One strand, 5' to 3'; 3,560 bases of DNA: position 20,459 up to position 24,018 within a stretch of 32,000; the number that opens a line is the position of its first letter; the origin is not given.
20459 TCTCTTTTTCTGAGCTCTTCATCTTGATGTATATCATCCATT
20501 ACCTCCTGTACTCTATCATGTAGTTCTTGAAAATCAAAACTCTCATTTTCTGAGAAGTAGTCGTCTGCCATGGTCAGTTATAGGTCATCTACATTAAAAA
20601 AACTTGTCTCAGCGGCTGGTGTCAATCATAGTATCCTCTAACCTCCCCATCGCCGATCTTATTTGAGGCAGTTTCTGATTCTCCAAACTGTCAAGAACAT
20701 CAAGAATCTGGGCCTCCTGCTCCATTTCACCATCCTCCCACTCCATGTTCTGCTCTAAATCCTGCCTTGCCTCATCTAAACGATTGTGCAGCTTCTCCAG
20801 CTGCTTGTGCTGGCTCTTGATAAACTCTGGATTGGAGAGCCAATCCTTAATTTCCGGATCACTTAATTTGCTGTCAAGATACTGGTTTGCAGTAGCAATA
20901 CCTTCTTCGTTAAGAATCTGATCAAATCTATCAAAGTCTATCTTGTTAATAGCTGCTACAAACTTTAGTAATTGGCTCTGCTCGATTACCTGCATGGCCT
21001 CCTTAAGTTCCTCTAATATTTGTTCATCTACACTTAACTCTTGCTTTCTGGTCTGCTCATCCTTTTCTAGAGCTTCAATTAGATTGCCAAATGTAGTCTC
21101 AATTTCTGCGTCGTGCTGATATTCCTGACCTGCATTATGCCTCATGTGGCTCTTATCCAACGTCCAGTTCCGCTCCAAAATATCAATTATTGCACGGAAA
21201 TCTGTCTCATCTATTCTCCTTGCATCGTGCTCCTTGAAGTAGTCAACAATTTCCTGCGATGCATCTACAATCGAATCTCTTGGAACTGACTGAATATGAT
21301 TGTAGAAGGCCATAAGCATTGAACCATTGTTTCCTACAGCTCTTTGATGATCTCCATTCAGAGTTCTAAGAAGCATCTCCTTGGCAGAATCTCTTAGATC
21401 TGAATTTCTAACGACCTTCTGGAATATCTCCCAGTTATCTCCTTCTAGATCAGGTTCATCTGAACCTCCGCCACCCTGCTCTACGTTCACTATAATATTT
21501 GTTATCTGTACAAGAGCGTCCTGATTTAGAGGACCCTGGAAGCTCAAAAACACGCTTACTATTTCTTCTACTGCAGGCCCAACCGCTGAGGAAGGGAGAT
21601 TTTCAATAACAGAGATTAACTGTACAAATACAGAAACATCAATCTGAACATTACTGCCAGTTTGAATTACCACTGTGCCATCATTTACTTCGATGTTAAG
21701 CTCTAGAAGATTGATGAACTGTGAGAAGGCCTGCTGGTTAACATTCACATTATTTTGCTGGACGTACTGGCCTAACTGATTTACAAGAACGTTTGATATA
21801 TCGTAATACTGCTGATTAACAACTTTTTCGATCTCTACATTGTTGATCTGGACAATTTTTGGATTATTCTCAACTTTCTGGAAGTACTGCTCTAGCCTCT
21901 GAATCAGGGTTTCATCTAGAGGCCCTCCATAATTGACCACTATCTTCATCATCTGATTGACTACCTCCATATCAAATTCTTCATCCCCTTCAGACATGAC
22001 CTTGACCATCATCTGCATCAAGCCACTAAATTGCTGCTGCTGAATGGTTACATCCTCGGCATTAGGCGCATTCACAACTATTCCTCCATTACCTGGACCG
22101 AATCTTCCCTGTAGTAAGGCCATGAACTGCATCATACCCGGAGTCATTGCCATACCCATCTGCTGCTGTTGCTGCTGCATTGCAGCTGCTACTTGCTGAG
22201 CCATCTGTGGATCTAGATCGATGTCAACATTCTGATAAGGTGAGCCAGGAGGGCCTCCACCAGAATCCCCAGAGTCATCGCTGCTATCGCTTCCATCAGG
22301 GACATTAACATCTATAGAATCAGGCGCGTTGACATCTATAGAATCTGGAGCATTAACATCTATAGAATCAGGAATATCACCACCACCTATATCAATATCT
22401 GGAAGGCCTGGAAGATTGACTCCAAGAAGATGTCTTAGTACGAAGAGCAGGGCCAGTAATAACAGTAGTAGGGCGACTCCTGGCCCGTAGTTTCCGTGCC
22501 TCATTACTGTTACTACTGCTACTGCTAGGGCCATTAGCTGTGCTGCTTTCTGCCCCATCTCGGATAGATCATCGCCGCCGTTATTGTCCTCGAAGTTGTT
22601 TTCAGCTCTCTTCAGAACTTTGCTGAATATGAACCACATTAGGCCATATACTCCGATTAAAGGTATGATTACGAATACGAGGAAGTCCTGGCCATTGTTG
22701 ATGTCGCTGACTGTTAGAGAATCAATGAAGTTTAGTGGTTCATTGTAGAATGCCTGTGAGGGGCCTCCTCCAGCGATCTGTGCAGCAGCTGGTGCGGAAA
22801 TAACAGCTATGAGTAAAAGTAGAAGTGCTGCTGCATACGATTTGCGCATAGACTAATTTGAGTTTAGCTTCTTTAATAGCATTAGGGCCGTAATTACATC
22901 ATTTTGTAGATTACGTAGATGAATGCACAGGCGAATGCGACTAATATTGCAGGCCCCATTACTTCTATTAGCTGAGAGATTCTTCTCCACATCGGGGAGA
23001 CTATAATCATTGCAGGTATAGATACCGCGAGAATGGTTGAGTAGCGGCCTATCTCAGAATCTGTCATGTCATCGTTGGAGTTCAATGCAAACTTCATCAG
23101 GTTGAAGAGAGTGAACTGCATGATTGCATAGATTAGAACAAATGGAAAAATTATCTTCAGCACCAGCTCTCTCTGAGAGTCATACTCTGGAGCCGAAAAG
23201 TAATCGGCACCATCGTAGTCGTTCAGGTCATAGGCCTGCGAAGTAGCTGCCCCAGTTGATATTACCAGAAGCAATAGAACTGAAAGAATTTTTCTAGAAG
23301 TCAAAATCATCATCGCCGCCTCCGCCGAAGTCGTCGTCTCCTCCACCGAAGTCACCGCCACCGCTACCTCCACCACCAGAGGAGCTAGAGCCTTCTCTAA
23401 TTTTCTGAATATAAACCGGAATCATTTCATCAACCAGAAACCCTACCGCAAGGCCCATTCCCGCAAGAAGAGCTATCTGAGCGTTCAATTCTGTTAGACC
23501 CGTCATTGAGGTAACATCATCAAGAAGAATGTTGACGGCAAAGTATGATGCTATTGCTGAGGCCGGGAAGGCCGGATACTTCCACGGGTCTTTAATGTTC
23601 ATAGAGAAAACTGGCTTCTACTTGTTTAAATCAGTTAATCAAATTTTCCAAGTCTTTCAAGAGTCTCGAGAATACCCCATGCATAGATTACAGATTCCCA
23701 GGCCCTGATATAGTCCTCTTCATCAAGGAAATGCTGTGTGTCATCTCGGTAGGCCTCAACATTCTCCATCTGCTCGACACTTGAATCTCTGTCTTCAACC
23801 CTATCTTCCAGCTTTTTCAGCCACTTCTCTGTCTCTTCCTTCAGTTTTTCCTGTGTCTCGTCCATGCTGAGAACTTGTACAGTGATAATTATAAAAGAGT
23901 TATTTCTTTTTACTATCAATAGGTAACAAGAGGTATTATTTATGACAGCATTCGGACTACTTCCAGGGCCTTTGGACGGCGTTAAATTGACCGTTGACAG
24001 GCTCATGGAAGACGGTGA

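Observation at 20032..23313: Module shuffling: a 746-aa protein flanked by stand-alone copies of its own N-terminal and C-terminal modules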

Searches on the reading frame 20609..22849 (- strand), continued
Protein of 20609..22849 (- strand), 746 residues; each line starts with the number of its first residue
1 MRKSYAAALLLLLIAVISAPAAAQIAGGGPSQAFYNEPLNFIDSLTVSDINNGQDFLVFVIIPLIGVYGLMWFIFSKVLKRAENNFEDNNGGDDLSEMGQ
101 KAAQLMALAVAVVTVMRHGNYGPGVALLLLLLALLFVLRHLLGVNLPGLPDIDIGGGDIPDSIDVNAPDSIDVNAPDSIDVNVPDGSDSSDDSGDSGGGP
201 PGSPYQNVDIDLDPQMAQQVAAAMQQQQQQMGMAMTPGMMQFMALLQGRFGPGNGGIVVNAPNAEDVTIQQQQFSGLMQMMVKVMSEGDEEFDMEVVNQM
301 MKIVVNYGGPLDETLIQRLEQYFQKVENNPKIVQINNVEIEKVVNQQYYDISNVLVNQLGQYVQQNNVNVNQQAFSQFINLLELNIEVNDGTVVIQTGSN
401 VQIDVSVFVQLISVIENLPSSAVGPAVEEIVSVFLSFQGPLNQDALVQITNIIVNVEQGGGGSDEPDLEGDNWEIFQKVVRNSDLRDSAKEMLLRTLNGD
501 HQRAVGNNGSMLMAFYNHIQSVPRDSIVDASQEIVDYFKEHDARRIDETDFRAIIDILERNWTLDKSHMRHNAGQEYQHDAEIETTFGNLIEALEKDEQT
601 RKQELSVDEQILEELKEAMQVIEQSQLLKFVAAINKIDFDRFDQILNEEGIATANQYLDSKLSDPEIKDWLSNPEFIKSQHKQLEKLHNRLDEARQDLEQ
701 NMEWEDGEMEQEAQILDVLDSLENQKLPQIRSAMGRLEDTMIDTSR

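Call 53: find_encoding_contigs(protein=P0025, flank=8000, max_places=1)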
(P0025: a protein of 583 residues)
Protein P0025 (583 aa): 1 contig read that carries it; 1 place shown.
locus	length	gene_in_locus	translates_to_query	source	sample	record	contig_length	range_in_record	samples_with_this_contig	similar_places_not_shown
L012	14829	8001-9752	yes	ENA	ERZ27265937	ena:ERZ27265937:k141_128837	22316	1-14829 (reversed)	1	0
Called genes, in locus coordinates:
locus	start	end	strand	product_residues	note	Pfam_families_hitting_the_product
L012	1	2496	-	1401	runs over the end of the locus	PF02369:Big_1 (faint), PF07705:CARDB (faint), PF22544:HYDIN_VesB_CFA65-like_Ig (faint), PF24156:DUF7407 (faint), PF13620:CarboxypepD_reg, PF00801:PKD, PF18911:PKD_4, PF13620:CarboxypepD_reg (weak), +1 more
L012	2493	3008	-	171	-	-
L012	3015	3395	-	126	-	-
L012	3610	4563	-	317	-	-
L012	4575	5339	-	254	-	-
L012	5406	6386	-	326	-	PF25133:TYW2_N_2, PF02475:TRM5-TYW2_MTfase, PF03602:Cons_hypoth95 (weak), PF09445:Methyltransf_15 (weak)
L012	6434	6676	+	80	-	PF02697:VAPB_antitox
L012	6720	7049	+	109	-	PF01850:PIN (weak)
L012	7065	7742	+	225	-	PF00590:TP_methylase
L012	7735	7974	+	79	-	PF04010:DUF357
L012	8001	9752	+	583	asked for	-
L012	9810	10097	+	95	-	-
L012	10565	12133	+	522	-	-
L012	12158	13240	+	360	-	PF08443:RimK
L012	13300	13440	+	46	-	-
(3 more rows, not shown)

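Call 60: find_encoding_contigs(protein=P0033, flank=8000, max_places=2)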
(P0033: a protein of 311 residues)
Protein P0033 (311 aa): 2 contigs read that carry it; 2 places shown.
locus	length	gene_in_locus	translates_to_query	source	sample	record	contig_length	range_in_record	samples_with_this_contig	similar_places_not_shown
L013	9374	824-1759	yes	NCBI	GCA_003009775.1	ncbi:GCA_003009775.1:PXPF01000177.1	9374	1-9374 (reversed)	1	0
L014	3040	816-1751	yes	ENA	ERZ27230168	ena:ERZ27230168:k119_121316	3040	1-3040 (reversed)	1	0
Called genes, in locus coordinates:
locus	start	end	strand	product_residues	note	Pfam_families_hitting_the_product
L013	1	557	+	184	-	PF00590:TP_methylase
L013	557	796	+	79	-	PF04010:DUF357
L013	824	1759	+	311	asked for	-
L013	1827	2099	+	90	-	-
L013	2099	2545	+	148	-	-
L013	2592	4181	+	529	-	-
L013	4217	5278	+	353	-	PF08443:RimK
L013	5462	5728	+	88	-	-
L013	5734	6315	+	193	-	-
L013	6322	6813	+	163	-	-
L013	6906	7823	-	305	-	-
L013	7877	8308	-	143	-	PF26022:CC_Liprin_beta (weak)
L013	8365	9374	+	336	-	?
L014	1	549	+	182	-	?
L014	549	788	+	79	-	PF04010:DUF357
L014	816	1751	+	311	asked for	-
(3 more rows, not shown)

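Call 61: find_encoding_contigs(protein=P0026, flank=8000, max_places=2)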
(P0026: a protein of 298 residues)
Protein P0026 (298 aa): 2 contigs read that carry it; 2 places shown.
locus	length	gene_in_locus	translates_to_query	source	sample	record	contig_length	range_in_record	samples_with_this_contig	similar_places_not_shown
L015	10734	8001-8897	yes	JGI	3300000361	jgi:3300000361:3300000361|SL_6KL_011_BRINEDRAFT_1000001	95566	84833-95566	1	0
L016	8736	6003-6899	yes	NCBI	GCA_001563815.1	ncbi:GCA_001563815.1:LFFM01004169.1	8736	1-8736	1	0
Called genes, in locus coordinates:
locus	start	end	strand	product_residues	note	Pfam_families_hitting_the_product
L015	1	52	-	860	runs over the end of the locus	-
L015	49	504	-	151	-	-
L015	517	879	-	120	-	-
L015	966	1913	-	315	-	-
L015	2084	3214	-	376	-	-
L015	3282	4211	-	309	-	-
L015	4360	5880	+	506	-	-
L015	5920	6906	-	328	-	PF02475:TRM5-TYW2_MTfase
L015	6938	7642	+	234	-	PF00590:TP_methylase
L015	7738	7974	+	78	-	PF04010:DUF357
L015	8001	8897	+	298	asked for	-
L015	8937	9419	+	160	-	-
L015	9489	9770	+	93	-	-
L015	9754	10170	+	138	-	-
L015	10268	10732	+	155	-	?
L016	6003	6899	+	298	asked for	-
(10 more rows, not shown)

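Call 76: search_protein_families(library=pfam, proteins=[P0012, P0016, P0034, P0032, P0002, P0022, P0023, P0028, P0013, P0014], max_evalue=0.001)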
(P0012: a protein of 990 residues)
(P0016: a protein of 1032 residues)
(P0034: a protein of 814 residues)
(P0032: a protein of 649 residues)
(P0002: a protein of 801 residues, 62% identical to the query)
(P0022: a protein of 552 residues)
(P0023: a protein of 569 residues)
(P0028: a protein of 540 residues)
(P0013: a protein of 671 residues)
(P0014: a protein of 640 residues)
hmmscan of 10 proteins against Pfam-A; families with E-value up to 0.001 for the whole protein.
P0012 (990 aa): 1 family
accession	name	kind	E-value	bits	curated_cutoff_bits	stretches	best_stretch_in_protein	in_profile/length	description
PF19077.6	Big_13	-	0.00012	22.9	27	0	334-367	66-100/102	Bacterial Ig-like domain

P0016 (1032 aa): 0 families

P0034 (814 aa): 0 families

P0032 (649 aa): 0 families

P0002 (801 aa): 0 families

P0022 (552 aa): 0 families

P0023 (569 aa): 0 families

P0028 (540 aa): 0 families

P0013 (671 aa): 0 families

P0014 (640 aa): 0 families
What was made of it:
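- On Any curated protein family (Pfam-A, NCBIfam): Ten relatives give no hit above cut-off; the only match listed is Big_13 in P0012, 22.9 bits against a 27 cut-off (call 76).
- Some relatives carry apparently beta-rich segments and Thr/Pro-rich linkers after the anchor (one weak Big_13 Ig-like match in P0012, E 1.2e-4, below the Pfam cut-off, call 76), which would be more usual outside the cell.
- Tried and rejected: Ten relatives also gave nothing above cut-off (call 76).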

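Call 79: find_related_loci(query=A1, collection=viral_contigs, flank=5000)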
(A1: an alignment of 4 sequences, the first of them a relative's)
Query A1 (746 aa) in viral_contigs; peptide patterns used: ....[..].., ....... (x = any residue, [..] = any of these).
44 stretches matched a pattern, but none encodes a relative of the query by tblastn (E <= 1e-3).
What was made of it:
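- No relatives were found on viral contigs (call 79).
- Tried and rejected: The viral_contigs scan found none (call 79).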

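Call 80: find_encoding_contigs(protein=P0044, flank=6000, max_places=3)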
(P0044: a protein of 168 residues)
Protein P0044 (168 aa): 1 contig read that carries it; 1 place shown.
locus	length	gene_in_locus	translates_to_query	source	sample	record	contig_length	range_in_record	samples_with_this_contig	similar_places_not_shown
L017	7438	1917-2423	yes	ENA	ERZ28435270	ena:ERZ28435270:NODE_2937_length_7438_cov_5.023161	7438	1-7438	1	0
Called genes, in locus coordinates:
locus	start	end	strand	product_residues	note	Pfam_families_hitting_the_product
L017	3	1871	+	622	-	?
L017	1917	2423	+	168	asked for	-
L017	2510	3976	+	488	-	-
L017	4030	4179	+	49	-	-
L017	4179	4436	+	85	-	-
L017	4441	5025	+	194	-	-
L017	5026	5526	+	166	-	-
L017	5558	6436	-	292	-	PF23991:DUF7310 (faint)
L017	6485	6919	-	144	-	PF10805:DUF2730 (faint)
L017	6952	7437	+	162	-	?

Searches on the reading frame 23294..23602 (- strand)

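Call 7: search_protein_families(library=pfam, proteins=[window:23294-23602:-], max_evalue=1)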
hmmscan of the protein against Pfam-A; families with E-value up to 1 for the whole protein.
window:23294-23602:- (102 aa): 1 family
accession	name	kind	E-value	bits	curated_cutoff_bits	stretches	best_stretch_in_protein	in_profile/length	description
PF16072.10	DUF4813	-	0.035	14.1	27.6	1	44-91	91-137/291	Domain of unknown function (DUF4813)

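Call 8: search_protein_families(library=ncbifam, proteins=[window:23294-23602:-], max_evalue=1)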
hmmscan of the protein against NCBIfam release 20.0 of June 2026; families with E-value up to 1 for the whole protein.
window:23294-23602:- (102 aa): 0 families

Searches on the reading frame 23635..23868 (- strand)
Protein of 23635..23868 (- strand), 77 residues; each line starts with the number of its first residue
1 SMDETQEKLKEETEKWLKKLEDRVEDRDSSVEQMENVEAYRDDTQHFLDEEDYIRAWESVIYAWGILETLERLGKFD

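Call 7: search_protein_families(library=pfam, proteins=[window:23635-23868:-], max_evalue=1)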
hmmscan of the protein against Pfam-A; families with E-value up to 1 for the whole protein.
window:23635-23868:- (77 aa): 5 families
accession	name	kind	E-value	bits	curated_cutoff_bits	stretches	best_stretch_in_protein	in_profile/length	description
PF04010.18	DUF357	-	3.1e-11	43.6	29.4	1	26-76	23-73/73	Protein of unknown function (DUF357)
PF21593.2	DUF6853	-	0.12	13.3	27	1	4-63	23-85/120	Family of unknown function (DUF6853)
PF14837.11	INTS5_N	-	0.17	11.8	27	1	10-65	52-105/208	Integrator complex subunit 5 N-terminus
PF04502.18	Saf4_Yju2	-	0.19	11.8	27.8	1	4-45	113-154/332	Saf4/Yju2 protein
PF12732.12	YtxH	-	0.93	10.4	37.5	0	4-34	25-62/71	YtxH-like protein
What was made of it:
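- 23635..23868 (-): DUF357 gene, the conserved left border of the variable region. Pfam PF04010, E 3e-11 (call 7).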
